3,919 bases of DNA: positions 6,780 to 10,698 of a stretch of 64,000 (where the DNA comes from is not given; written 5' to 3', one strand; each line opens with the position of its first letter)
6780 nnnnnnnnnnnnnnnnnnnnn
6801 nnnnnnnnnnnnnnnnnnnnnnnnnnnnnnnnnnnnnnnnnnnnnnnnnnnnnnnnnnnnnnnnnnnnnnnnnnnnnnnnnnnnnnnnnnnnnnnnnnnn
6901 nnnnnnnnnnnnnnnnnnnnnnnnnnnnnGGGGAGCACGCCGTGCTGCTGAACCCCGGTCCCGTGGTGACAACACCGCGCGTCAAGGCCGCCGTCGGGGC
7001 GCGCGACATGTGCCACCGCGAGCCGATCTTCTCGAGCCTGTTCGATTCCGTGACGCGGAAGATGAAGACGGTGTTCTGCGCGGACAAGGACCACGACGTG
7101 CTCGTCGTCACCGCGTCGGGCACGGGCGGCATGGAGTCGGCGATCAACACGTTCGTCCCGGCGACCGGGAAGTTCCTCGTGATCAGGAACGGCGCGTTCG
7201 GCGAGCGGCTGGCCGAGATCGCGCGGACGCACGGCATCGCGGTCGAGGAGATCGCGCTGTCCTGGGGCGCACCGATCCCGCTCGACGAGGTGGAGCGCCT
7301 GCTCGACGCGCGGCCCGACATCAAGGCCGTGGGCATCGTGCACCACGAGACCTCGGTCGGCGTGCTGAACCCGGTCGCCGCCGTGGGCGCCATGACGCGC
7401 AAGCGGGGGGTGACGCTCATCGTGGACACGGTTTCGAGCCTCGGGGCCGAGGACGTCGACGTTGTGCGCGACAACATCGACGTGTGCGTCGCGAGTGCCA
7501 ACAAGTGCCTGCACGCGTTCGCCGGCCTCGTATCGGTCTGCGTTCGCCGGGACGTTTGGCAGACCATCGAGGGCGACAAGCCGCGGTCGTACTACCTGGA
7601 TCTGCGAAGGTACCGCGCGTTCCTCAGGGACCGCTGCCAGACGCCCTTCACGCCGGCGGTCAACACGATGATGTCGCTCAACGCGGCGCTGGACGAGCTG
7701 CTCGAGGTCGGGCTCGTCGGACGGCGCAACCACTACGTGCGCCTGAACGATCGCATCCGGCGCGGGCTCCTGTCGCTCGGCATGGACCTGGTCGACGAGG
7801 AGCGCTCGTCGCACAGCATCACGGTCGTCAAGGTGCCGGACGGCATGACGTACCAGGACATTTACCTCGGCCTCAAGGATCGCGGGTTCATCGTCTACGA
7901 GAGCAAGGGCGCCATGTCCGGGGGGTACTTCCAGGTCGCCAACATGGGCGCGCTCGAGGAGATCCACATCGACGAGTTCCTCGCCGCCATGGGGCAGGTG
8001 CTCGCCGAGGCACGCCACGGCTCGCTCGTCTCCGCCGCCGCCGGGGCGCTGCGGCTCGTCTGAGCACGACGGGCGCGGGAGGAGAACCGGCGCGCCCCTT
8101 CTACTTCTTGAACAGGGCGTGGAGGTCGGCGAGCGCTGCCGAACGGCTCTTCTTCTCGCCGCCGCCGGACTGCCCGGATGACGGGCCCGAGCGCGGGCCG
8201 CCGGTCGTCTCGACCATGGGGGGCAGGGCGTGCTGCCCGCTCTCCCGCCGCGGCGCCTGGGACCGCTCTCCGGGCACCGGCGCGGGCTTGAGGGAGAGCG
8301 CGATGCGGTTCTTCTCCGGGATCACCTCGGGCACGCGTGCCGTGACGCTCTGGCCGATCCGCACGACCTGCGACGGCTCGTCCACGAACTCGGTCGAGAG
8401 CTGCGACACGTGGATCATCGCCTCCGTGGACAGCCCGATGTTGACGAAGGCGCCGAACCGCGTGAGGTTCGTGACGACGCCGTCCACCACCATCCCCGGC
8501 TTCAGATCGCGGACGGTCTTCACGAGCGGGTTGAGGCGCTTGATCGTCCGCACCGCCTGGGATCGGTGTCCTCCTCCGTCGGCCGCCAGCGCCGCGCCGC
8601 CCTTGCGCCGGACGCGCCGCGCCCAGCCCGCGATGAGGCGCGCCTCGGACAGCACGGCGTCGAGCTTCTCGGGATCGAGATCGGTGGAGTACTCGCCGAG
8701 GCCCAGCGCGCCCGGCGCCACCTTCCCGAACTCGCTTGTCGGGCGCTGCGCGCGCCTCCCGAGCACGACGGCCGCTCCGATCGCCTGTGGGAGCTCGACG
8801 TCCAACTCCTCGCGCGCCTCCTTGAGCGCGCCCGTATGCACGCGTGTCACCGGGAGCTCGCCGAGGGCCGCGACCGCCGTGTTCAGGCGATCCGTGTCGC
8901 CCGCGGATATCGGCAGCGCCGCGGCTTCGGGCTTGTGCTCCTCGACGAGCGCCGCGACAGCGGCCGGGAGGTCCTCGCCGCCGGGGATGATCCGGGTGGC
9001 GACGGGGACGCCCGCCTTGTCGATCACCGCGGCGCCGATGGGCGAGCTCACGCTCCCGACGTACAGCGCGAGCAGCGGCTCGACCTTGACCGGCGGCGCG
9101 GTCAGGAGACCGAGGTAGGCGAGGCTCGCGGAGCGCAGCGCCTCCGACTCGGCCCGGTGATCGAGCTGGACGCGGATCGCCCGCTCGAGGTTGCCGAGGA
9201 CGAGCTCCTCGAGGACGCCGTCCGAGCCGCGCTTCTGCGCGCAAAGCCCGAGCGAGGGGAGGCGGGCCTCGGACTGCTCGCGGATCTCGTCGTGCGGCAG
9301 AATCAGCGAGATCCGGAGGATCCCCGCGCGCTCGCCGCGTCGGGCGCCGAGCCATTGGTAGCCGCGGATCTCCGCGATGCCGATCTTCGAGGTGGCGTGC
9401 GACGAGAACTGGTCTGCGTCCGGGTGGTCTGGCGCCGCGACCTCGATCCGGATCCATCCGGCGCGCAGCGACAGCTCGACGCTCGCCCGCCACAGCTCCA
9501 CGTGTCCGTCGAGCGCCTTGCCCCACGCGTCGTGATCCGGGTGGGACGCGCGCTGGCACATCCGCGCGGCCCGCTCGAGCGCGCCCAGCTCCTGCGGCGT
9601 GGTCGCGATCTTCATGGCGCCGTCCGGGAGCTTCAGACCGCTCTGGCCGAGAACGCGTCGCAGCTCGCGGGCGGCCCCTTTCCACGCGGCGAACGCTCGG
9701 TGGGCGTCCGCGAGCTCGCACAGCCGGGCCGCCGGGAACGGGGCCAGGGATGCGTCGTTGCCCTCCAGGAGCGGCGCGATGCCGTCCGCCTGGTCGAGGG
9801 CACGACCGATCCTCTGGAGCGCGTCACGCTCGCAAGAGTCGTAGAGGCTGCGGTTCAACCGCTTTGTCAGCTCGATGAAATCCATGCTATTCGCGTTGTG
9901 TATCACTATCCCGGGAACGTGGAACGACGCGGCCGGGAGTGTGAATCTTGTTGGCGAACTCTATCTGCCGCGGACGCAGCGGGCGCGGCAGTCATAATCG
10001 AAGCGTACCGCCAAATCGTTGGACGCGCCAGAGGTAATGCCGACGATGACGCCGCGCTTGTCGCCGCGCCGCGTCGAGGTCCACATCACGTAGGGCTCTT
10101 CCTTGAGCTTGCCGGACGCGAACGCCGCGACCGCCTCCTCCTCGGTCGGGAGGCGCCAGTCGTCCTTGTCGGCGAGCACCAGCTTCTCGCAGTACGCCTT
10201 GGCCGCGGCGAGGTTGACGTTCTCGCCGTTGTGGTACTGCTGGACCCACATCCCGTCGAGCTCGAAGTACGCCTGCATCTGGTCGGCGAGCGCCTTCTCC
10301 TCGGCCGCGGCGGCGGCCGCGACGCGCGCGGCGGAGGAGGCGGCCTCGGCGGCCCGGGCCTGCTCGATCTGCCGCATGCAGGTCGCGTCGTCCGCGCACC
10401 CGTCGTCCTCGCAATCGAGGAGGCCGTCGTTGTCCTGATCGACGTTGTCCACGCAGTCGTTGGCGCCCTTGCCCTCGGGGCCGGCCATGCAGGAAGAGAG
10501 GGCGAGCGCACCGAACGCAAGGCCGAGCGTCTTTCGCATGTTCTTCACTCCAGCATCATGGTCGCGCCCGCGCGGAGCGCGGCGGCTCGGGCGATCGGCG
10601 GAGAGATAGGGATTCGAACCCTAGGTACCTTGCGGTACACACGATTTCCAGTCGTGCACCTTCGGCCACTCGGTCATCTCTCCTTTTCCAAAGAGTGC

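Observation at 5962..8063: Stand-alone fusion of a PntC-like cytidylyltransferase and a 2-aminoethylphosphonate transaminase, preceded by an AT-rich leader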

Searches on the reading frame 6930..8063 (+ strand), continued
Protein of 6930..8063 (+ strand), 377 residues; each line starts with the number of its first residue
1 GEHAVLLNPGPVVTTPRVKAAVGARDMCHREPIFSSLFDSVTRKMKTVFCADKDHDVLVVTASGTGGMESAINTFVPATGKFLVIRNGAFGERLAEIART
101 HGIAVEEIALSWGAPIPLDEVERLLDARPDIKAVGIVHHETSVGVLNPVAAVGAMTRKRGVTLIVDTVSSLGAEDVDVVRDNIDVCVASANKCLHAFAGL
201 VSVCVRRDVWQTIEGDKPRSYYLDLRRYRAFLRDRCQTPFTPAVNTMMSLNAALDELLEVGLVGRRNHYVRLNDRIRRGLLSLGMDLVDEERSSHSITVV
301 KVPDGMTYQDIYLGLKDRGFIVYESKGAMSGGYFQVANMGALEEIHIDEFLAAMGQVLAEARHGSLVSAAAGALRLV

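Call 75: find_encoding_contigs(protein=P0149, flank=8000, max_places=2)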
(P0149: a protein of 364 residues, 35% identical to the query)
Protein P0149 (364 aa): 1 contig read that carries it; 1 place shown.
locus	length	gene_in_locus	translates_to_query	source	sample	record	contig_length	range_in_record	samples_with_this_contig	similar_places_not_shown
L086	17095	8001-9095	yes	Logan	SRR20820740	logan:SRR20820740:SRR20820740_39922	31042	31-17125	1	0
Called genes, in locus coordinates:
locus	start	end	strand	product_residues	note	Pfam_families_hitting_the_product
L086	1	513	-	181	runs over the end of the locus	?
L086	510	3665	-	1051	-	PF11797:WxLIP_HBD (faint)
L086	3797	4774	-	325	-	PF00814:TsaD, PF22521:HypF_C_2 (weak)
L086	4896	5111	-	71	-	-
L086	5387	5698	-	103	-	PF13463:HTH_27 (faint), PF14947:HTH_45 (weak)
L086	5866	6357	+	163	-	-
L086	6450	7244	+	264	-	-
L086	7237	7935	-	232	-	PF01209:Ubie_methyltran, PF13489:Methyltransf_23, PF13847:Methyltransf_31, PF08241:Methyltransf_11, PF08242:Methyltransf_12, PF13649:Methyltransf_25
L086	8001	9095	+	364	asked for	PF00266:Aminotran_5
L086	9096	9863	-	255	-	PF01066:CDP-OH_P_transf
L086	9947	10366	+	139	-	PF01894:YjbQ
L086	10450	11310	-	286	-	PF04015:DUF362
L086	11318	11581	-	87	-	-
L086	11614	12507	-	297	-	PF02775:TPP_enzyme_C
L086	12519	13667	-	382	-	PF02780:Transketolase_C (faint), PF01855:POR_N, PF17147:PFOR_II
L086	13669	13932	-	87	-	PF13187:Fer4_9 (faint), PF12797:Fer4_2 (faint), PF12837:Fer4_6 (faint), PF13237:Fer4_10 (weak), PF00037:Fer4 (weak), PF14697:Fer4_21, PF12838:Fer4_7 (weak), PF00037:Fer4 (weak), +2 more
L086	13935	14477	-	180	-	PF01558:POR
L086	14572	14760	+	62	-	-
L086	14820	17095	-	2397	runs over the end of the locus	-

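Call 77: search_protein_families(library=pfam, proteins=[P0121, P0124, P0127, P0135, P0136, P0144, P0161, P0163, P0176, P0156], max_evalue=0.0001)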
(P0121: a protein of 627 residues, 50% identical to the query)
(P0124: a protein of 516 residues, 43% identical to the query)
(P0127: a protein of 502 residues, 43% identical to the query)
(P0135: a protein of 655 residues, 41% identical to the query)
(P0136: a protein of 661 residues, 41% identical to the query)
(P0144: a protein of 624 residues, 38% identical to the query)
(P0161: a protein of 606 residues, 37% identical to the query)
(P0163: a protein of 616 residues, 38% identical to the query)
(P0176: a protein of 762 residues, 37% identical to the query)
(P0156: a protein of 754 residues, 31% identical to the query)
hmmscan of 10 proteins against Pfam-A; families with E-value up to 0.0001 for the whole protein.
P0121 (627 aa): 2 families
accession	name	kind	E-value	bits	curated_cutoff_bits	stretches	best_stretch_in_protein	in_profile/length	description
PF00266.25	Aminotran_5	-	2.6e-20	73.2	21.5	1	260-563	27-335/371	Aminotransferase class-V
PF12804.13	NTP_transf_3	-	4.8e-06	27.3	27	1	29-125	27-117/160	MobA-like NTP transferase domain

P0124 (516 aa): 1 family
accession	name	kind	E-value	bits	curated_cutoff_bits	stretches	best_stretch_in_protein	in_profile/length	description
PF00266.25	Aminotran_5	-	4e-25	89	21.5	1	170-463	34-332/371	Aminotransferase class-V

P0127 (502 aa): 1 family
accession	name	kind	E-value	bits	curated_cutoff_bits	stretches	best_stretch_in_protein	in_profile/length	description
PF00266.25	Aminotran_5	-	1.1e-26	94.2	21.5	1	153-457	26-335/371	Aminotransferase class-V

P0135 (655 aa): 2 families
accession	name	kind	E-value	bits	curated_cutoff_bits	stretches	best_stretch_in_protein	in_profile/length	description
PF00696.33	AA_kinase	-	1.2e-20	74.7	24.9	1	6-159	2-160/234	Amino acid kinase family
PF00266.25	Aminotran_5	-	3.5e-14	53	21.5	1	319-591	38-316/371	Aminotransferase class-V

P0136 (661 aa): 5 families
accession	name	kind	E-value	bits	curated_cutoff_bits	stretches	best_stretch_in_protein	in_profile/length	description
PF03446.21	NAD_binding_2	-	4.2e-36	124.8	21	1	7-162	2-157/161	NAD binding domain of 6-phosphogluconate dehydrogenase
PF00266.25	Aminotran_5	-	3.1e-20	72.9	21.5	1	348-616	62-335/371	Aminotransferase class-V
PF14833.11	NAD_binding_11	-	1.1e-15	58.4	30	1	168-285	1-120/122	NAD-binding of NADP-dependent 3-hydroxyisobutyrate dehydrogenase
PF03807.23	F420_oxidored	-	1.7e-07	32.2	21.6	1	7-75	2-74/94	NADP oxidoreductase coenzyme F420-dependent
PF02826.25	2-Hacid_dh_C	-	2e-05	24.5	25.1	0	7-76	39-107/178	D-isomer specific 2-hydroxyacid dehydrogenase, NAD binding domain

P0144 (624 aa): 4 families
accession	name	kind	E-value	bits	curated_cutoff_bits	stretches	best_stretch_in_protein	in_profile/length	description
PF00266.25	Aminotran_5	-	4.3e-26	92.2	21.5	1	282-583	34-341/371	Aminotransferase class-V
PF12804.13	NTP_transf_3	-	2.5e-13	51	27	1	4-123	2-113/160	MobA-like NTP transferase domain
PF00483.29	NTP_transferase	-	6.1e-09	36.3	21.2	1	2-118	1-121/245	Nucleotidyl transferase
PF01128.25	IspD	-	1.1e-05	25.7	27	1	3-60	3-58/221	2-C-methyl-D-erythritol 4-phosphate cytidylyltransferase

P0161 (606 aa): 4 families
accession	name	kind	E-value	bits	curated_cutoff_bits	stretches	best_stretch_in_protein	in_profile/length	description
PF00266.25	Aminotran_5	-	1.9e-22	80.2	21.5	1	30-290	35-300/371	Aminotransferase class-V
PF12804.13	NTP_transf_3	-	2.9e-20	73.5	27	1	371-486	1-111/160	MobA-like NTP transferase domain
PF00483.29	NTP_transferase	-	4.4e-08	33.5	21.2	1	371-478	2-117/245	Nucleotidyl transferase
PF01128.25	IspD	-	8.3e-05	22.9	27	0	370-427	2-62/221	2-C-methyl-D-erythritol 4-phosphate cytidylyltransferase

P0163 (616 aa): 3 families
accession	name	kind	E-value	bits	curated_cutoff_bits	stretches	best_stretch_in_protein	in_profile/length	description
PF00266.25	Aminotran_5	-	1.4e-18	67.5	21.5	1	31-327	36-339/371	Aminotransferase class-V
PF12804.13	NTP_transf_3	-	3.1e-17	63.6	27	1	373-512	1-131/160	MobA-like NTP transferase domain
PF00483.29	NTP_transferase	-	5.8e-06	26.5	21.2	1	373-498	2-129/245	Nucleotidyl transferase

P0176 (762 aa): 3 families
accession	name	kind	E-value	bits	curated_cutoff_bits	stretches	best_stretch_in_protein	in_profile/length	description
PF00266.25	Aminotran_5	-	1.3e-24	87.3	21.5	1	421-744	34-370/371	Aminotransferase class-V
PF02775.26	TPP_enzyme_C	-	4e-17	62.9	21.9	1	227-342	25-151/151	Thiamine pyrophosphate enzyme, C-terminal TPP binding domain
PF02776.23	TPP_enzyme_N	-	3.8e-11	43.2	26.8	1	8-111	3-107/119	Thiamine pyrophosphate enzyme, N-terminal TPP binding domain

P0156 (754 aa): 3 families
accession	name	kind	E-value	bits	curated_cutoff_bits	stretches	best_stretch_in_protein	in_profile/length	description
PF00266.25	Aminotran_5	-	6.4e-50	170.6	21.5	2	408-714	30-341/371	Aminotransferase class-V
PF00155.27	Aminotran_1_2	-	6.3e-12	45.8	19.7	1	70-363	72-361/361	Aminotransferase class I and II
PF01212.27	Beta_elim_lyase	-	3.9e-07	30.1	27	0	422-598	33-222/288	Beta-eliminating lyase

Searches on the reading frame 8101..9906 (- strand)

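Call 8: search_protein_families(library=pfam, proteins=[window:8101-9906:-], max_evalue=0.001)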
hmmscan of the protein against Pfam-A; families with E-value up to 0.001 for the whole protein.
window:8101-9906:- (601 aa): 2 families
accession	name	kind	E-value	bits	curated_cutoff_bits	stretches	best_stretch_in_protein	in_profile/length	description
PF00575.29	S1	-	9.4e-19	68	22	1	469-540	3-74/74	S1 RNA binding domain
PF23459.1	S1_RRP5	-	1.3e-07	32.5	27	1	468-539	1-72/72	RRP5 S1 domain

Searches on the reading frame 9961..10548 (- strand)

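Call 8: search_protein_families(library=pfam, proteins=[window:9961-10548:-], max_evalue=0.001)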
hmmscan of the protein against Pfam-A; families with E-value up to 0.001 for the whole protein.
window:9961-10548:- (195 aa): 1 family
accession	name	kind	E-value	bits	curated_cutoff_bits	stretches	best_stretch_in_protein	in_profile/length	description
PF07603.17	Lcl_C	-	2e-06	28.5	34.9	1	100-193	11-117/117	Lcl C-terminal domain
